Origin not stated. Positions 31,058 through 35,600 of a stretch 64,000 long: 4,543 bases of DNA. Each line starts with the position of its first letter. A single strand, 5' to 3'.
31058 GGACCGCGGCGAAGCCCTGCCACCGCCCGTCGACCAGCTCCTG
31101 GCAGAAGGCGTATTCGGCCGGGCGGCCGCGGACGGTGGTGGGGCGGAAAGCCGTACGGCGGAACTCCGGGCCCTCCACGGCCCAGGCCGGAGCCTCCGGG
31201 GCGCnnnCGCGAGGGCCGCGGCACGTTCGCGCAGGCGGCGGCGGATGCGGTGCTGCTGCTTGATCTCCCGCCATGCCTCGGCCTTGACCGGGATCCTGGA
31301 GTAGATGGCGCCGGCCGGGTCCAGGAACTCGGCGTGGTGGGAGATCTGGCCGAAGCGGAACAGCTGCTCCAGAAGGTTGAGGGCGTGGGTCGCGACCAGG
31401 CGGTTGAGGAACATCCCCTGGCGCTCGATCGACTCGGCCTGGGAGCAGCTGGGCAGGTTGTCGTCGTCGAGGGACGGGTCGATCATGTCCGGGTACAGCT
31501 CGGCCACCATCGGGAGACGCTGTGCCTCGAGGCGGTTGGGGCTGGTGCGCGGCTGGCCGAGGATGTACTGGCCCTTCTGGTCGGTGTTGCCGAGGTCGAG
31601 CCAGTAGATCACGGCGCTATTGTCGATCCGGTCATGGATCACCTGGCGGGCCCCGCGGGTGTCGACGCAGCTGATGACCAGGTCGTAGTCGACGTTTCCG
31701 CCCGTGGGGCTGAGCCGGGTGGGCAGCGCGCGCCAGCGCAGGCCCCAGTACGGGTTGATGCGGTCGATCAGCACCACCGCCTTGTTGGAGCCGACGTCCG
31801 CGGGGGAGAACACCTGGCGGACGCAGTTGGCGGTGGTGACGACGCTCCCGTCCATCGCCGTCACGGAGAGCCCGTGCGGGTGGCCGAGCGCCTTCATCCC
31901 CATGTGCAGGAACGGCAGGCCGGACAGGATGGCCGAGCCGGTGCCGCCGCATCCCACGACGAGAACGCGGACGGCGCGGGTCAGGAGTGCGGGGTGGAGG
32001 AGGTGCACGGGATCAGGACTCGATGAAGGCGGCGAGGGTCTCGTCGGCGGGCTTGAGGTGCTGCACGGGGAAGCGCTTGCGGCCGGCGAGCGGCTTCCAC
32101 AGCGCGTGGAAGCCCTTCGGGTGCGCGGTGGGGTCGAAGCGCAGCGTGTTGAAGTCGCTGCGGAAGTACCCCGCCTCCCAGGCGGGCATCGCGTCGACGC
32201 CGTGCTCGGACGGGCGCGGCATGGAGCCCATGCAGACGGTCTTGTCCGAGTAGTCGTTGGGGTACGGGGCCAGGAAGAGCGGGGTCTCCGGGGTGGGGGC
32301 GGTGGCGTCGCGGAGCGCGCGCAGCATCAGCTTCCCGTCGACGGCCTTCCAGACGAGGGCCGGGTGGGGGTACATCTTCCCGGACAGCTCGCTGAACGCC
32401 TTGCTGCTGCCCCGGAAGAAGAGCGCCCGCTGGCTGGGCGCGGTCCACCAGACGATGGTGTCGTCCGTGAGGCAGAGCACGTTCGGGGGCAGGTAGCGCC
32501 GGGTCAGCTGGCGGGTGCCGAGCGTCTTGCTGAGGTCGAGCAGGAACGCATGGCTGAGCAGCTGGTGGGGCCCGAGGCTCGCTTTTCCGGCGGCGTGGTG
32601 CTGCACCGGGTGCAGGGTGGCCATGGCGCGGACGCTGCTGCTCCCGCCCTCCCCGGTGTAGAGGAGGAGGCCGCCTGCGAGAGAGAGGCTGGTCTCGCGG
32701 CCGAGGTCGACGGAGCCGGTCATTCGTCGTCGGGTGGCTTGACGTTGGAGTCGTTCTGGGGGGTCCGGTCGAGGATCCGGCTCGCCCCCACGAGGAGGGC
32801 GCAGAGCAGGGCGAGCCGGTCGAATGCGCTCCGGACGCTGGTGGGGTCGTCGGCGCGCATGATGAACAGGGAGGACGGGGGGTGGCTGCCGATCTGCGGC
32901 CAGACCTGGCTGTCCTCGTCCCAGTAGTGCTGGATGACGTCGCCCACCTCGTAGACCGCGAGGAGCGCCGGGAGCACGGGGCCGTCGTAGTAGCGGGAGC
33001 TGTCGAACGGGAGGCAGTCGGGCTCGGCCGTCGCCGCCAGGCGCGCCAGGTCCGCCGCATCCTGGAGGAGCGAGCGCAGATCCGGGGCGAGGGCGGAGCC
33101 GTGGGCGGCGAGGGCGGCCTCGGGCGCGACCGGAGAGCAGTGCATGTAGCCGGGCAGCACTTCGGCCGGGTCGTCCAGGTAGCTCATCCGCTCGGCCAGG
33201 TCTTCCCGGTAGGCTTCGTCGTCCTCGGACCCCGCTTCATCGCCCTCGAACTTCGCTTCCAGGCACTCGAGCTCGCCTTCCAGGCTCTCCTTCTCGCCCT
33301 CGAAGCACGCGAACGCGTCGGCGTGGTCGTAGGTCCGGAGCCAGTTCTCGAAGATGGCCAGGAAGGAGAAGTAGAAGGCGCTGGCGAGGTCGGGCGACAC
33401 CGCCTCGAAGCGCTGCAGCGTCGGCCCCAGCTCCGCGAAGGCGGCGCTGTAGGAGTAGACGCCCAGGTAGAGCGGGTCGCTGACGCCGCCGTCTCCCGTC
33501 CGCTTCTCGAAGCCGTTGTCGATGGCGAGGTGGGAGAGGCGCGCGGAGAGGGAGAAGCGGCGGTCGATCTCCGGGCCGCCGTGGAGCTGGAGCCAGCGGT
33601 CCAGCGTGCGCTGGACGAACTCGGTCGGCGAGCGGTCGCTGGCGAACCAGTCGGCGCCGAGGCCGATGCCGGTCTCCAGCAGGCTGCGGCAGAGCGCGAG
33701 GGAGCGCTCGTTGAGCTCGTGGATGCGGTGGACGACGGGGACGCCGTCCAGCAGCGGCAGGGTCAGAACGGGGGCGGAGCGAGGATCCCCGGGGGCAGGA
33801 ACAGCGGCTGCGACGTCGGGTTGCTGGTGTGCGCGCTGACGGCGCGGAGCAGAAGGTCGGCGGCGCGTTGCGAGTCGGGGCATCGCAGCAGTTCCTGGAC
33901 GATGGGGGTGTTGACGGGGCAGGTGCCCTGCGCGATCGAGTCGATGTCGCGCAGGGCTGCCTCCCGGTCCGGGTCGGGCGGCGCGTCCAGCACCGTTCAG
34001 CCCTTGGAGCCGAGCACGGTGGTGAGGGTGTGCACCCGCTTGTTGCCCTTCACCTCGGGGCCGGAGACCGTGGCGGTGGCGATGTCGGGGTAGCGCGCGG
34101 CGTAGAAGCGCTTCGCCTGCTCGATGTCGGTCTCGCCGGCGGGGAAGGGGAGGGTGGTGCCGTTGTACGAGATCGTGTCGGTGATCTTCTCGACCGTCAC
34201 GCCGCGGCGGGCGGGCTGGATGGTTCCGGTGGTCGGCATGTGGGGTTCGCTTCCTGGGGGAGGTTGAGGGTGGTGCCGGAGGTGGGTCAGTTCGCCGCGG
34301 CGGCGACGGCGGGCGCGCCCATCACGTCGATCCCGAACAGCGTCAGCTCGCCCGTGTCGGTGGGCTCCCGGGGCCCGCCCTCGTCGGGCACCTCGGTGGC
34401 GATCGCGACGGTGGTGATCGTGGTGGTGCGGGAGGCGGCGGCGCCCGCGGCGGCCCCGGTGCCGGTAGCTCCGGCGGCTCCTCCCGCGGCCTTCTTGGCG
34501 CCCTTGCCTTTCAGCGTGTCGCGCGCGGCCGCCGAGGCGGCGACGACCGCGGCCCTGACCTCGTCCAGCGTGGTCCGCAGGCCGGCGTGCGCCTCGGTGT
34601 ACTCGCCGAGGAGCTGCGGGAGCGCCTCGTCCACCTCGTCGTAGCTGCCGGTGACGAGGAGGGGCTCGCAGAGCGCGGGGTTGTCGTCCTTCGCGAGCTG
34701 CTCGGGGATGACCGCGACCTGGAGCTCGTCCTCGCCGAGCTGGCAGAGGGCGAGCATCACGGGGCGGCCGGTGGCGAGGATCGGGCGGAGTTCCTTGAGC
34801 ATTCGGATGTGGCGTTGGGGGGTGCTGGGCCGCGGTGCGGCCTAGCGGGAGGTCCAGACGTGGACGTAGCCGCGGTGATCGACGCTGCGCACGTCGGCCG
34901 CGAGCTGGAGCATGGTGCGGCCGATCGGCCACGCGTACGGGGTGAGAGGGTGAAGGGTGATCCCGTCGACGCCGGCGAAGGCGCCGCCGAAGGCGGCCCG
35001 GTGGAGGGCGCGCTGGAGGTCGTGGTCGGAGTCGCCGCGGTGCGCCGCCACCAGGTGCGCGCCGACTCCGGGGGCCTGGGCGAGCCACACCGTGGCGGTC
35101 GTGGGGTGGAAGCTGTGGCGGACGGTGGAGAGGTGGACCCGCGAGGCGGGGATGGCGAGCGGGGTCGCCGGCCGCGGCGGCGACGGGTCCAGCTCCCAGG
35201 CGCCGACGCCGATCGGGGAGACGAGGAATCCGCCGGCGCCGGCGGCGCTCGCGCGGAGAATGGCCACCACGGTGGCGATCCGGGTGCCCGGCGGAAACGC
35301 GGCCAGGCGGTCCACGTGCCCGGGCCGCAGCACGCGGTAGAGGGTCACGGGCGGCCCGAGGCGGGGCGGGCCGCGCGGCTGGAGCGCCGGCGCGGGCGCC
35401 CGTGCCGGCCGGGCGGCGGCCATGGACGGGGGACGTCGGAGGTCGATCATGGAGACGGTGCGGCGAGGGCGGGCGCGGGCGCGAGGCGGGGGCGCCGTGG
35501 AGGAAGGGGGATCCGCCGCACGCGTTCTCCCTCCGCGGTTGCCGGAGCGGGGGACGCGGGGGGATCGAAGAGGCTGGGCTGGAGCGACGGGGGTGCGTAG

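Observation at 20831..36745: A 15.9-kb run of about 29 minus-strand genes with chained start-stop overlaps and no visible mobility or replication genes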

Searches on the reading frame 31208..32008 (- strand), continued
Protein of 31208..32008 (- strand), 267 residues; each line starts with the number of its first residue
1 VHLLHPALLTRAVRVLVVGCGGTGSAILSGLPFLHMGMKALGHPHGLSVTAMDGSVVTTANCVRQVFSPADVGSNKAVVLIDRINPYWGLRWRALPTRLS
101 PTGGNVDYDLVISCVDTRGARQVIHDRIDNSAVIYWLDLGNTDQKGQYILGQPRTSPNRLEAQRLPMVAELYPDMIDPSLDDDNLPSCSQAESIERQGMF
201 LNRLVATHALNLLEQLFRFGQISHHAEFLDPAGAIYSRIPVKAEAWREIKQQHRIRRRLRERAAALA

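Call 54: get_annotated_region(hit=H11, flank=15000)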
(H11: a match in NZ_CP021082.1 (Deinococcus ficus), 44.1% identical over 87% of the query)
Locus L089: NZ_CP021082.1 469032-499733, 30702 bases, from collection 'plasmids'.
description: Deinococcus ficus strain CC-FR2-10 plasmid pDFI1, complete sequence
organism: Deinococcus ficus (NCBI taxid 317577)
taxonomy: Bacteria; Deinococcota; Deinococci; Deinococcales; Deinococcaceae; Deinococcus; Deinococcus ficus
host: -; source: Ficus religiosa L.,cell culture,rhizosphere,rhizosphere; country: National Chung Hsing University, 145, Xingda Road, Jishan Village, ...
typing (MOB-suite, as given by PLSDB): mobilizable; relaxase MOBP
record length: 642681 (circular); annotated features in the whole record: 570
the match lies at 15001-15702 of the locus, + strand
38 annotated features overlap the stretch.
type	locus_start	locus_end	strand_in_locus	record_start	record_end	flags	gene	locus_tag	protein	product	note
CDS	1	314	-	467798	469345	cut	-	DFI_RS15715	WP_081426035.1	BCCT family transporter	GO:0071705 - nitrogen compound transport [Evidence IEA]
CDS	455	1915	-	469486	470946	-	-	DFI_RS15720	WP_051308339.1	HAMP domain-containing sensor histidine kinase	GO:0007165 - signal transduction [Evidence IEA]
CDS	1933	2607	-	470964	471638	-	-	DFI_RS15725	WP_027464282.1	response regulator transcription factor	GO:0000160 - phosphorelay signal transduction system [Evidence IEA]; GO:0006355 - regulation of DNA-templated ...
CDS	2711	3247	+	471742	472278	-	-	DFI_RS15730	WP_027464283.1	hypothetical protein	-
CDS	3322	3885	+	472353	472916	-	-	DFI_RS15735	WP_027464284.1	hypothetical protein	-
CDS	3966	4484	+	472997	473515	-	-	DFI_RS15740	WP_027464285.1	universal stress protein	-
CDS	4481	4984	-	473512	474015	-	-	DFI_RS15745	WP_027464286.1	hypothetical protein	-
CDS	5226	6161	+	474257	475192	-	-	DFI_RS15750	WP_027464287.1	universal stress protein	-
CDS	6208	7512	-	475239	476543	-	-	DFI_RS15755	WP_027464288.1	DUF2254 domain-containing protein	-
CDS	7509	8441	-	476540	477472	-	-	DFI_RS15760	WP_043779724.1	mechanosensitive ion channel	-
CDS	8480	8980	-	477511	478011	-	-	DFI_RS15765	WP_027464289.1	YetF domain-containing protein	-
CDS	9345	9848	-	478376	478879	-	-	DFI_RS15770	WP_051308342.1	DUF305 domain-containing protein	-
CDS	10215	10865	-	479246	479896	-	-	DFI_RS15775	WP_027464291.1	DUF305 domain-containing protein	-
CDS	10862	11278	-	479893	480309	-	-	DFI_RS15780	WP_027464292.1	four-helix bundle copper-binding protein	-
CDS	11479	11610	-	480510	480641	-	-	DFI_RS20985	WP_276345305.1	hypothetical protein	-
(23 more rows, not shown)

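Call 63: search_solved_structures(query=A1, max_evalue=0.001)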
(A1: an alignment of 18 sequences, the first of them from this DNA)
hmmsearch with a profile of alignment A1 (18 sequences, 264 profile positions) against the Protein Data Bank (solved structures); distinct sequences matched with E-value up to 0.001: 5.
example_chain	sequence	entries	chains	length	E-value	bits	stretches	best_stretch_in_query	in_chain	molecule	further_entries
7tsx_A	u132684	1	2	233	0.00019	24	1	13-117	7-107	Cap2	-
7tsq_A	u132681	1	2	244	0.00021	23.9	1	13-117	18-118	Cap2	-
1zud_1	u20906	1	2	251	0.00046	22.7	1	40-129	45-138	Adenylyltransferase thiF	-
1zfn_A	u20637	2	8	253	0.00047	22.7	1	40-129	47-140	Adenylyltransferase thiF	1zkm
1jw9_B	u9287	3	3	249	0.00064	22.3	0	14-127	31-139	MOLYBDOPTERIN BIOSYNTHESIS MOEB PROTEIN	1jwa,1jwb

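Call 85: search_dna_similar(query=window:31208-32008:-, collection=phages, mode=protein, max_rows=10, max_evalue=1e-10)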
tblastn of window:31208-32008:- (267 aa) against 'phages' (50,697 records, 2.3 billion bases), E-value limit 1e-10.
Records with a match: 5; places in all: 5; records where one place covers at least 80% of the query: 2.
Best place of each record, by identity: <60% 5.
By first word of the organism name: Ralstonia 3; Burkholderia 1; Bacillus 1.
By host as written in the record: Ralstonia pseudosolanacearum I-15 (MT017) 2; Burkholderia gladioli 1; Ralstonia solanacearum T391 1; Bacillus australimaris sKR4M-27 1.
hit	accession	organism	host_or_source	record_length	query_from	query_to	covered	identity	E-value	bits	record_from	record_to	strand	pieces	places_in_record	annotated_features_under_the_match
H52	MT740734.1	Ralstonia phage Dina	Ralstonia pseudosolanacearum I-15 ...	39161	1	230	86%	38.3%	1e-40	154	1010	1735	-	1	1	hypothetical protein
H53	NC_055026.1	Ralstonia phage Dina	Ralstonia pseudosolanacearum I-15 ...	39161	1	230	86%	38.3%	1e-40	154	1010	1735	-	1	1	PRTRC system ThiF family protein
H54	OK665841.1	Burkholderia phage BgVeeders33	Burkholderia gladioli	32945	19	230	79%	39.0%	2e-39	151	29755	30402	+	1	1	dinucleotide-utilizing enzyme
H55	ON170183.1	Ralstonia phage YO105_4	Ralstonia solanacearum T391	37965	19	230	79%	38.4%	6e-38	147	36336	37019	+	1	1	record has no annotation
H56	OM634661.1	Bacillus phage vB_BauM_KLEB27-3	Bacillus australimaris sKR4M-27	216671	49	190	53%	33.5%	2e-12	73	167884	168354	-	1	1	ThiF family adenylyltransferase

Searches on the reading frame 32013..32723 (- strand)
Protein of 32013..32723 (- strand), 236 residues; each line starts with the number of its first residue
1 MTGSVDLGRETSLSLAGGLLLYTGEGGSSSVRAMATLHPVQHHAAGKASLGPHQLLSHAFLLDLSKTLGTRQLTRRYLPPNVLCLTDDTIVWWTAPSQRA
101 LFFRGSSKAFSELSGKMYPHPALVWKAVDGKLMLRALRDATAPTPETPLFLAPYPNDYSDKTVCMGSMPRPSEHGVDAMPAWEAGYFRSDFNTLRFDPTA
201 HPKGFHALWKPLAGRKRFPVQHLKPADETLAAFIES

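Call 17: find_encoding_contigs(protein=window:32013-32723:-, flank=10000, max_places=10)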
Protein window:32013-32723:- (236 aa): no gene with exactly this product is on record in the collection.

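Call 64: search_solved_structures(query=window:32016-32723:-, max_evalue=1)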
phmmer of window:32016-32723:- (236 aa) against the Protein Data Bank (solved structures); distinct sequences matched with E-value up to 1: 0.

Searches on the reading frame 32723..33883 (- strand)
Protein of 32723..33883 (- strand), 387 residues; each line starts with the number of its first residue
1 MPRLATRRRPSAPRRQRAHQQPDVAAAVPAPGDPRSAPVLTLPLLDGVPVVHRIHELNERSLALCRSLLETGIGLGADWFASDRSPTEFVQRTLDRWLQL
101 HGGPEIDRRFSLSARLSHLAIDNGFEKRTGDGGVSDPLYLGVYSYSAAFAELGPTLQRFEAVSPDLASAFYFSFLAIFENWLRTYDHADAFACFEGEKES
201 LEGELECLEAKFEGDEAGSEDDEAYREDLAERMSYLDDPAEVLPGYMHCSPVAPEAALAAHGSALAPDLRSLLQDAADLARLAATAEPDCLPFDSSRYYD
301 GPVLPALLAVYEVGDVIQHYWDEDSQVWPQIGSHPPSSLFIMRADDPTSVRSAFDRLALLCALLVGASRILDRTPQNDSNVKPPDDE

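Call 46: search_protein_families(library=ncbifam, max_evalue=10, proteins=[window:32723-33883:-])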
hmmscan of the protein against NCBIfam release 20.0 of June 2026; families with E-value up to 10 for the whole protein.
window:32723-33883:- (387 aa): 0 families

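Call 50: search_protein_families(library=ncbifam, alignment_id=A2, max_evalue=0.01)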
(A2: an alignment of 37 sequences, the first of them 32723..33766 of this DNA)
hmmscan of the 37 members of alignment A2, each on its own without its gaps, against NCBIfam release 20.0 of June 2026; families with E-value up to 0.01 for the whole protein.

A. member 1, window:32723-33766:- (348 aa): 0 families

B. families by the number of members that match (of 37 scanned): 1 family
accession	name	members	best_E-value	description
TIGR03742.1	PRTRC_F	15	2.8e-08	PRTRC system protein F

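Call 65: search_solved_structures(query=A2, max_evalue=1)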
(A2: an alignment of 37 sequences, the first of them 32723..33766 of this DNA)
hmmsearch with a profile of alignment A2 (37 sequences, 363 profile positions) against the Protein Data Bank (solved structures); distinct sequences matched with E-value up to 1: 0.

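Call 92: predict_structure(protein=window:32723-33766:-)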
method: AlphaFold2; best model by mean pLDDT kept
length: 348 residues; sequences in the alignment: 1
mean_pLDDT: 43.5   pTM: 0.28
mean pLDDT of the five models: 43.5, 38.8, 38.3, 36.6, 36.1
residues with pLDDT >= 90: 0; 70-90: 30; 50-70: 27; < 50: 291
segments of 3 or more residues with pLDDT < 50: 1-49, 64-131, 133-154, 200-345
pLDDT, mean of each block of 10 residues (from residue 1): 31 35 40 39 44 52 47 41 37 35 39 44 44 46 40 56 80 72 82 64 38 33 35 42 39 36 37 38 35 29 29 37 41 38 48
secondary structure, 60 per line:
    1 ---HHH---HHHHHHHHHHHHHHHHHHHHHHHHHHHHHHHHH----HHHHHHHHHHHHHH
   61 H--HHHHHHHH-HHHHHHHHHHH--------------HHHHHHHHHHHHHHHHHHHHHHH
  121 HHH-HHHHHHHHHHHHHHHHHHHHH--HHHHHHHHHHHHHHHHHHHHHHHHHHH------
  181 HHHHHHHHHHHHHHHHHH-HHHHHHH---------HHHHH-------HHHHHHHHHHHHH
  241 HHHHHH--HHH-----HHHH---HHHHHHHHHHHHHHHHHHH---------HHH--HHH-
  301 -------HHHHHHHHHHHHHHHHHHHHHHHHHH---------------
elements in order: H10-42 H47-61 H64-71 H73-83 H98-123 H125-145 H148-174 H181-198 H200-206 H216-220 H228-246 H257-260 H264-282 H308-333

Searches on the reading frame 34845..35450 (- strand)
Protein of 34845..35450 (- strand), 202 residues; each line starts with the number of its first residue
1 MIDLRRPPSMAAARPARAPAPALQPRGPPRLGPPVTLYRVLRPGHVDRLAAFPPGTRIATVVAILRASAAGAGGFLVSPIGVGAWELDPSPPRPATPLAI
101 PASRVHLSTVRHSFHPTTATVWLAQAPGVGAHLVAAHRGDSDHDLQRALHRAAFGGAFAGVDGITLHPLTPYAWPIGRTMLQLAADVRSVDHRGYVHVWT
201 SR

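Call 46: search_protein_families(library=ncbifam, max_evalue=10, proteins=[window:34845-35450:-])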
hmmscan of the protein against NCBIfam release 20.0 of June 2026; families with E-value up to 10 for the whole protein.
window:34845-35450:- (202 aa): 0 families

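Call 100: search_protein_families(library=pfam, max_evalue=0.001, proteins=[window:34845-35450:-])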
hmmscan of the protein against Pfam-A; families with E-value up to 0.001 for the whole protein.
window:34845-35450:- (202 aa): 0 families
